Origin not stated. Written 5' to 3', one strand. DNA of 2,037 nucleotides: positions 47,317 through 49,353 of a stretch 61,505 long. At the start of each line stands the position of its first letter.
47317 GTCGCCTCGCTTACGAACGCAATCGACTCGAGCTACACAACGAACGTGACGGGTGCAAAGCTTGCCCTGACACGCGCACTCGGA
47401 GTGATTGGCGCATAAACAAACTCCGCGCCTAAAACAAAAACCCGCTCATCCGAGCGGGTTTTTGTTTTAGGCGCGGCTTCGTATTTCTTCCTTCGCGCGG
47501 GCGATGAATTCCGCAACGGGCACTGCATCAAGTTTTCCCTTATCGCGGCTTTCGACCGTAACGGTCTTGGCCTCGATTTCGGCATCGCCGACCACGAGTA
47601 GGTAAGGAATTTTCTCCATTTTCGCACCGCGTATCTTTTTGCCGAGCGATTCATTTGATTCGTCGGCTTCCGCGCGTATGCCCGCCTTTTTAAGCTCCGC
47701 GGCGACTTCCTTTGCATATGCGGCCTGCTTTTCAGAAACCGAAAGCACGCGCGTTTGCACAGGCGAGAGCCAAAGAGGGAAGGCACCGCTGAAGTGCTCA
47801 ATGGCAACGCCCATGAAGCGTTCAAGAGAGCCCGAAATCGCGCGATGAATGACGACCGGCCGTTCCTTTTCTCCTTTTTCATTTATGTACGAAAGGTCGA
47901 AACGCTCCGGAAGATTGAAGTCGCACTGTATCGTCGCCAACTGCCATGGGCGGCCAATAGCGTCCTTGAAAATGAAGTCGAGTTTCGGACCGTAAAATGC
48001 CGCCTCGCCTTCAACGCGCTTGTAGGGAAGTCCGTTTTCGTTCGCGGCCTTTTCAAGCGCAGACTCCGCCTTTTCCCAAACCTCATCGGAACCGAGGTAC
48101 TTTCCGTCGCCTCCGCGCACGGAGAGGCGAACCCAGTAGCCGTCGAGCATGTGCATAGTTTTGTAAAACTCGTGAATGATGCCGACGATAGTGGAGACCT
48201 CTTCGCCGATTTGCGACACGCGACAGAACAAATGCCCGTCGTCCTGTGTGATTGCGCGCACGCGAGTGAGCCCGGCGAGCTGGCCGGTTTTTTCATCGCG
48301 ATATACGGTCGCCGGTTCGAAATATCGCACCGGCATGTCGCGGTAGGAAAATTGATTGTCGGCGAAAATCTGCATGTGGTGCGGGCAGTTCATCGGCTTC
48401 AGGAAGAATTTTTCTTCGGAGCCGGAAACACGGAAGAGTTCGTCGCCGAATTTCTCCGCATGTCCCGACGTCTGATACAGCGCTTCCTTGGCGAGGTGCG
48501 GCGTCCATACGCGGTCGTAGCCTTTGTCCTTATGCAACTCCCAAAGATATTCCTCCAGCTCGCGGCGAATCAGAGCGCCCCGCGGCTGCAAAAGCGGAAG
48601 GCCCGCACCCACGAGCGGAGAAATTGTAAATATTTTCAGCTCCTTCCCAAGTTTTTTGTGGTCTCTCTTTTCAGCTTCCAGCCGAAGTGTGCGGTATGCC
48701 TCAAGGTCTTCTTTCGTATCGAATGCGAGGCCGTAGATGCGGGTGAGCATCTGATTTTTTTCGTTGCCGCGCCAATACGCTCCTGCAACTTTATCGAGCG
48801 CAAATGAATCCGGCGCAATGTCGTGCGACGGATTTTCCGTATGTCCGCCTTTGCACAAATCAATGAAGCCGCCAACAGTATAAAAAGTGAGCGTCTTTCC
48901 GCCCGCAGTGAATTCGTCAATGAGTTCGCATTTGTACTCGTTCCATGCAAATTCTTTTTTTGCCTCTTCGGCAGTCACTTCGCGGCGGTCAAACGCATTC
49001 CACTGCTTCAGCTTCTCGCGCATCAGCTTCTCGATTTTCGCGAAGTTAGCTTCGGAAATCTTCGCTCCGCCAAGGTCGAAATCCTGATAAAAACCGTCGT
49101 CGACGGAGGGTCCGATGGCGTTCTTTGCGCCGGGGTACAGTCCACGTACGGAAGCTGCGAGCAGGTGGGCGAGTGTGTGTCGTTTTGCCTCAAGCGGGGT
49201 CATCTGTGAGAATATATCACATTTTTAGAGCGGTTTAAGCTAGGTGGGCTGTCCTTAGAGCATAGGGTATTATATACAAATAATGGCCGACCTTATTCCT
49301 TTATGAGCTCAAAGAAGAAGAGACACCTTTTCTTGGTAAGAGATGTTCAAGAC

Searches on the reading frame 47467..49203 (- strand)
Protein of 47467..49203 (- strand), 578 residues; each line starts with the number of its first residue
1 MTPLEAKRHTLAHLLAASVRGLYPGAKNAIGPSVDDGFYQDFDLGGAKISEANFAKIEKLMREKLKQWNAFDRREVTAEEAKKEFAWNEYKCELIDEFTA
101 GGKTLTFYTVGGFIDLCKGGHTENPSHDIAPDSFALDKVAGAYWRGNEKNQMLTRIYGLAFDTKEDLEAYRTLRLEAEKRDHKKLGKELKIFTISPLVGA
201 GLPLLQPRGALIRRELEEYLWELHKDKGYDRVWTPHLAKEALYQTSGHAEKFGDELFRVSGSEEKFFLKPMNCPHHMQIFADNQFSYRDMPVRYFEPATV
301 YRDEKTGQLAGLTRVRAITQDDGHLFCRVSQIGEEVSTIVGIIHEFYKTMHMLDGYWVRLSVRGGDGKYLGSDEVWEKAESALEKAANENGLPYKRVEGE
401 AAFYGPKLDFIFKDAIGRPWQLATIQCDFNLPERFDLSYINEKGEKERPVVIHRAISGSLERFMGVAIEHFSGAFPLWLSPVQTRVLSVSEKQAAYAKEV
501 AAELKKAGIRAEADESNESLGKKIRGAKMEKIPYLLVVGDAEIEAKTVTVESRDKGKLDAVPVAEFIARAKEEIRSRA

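Call 75: search_protein_families(library=pfam, proteins=[window:47467-49203:-], max_evalue=0.00001)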
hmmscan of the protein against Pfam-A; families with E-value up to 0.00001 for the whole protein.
window:47467-49203:- (578 aa): 2 families
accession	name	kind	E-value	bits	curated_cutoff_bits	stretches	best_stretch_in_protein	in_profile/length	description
PF00587.30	tRNA-synt_2b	-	2.2e-39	135.8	29.3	1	260-471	4-179/179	tRNA synthetase class II core domain (G, H, P, S and T)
PF03129.25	HGTP_anticodon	-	1e-23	83.7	21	1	484-572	2-93/94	Anticodon binding domain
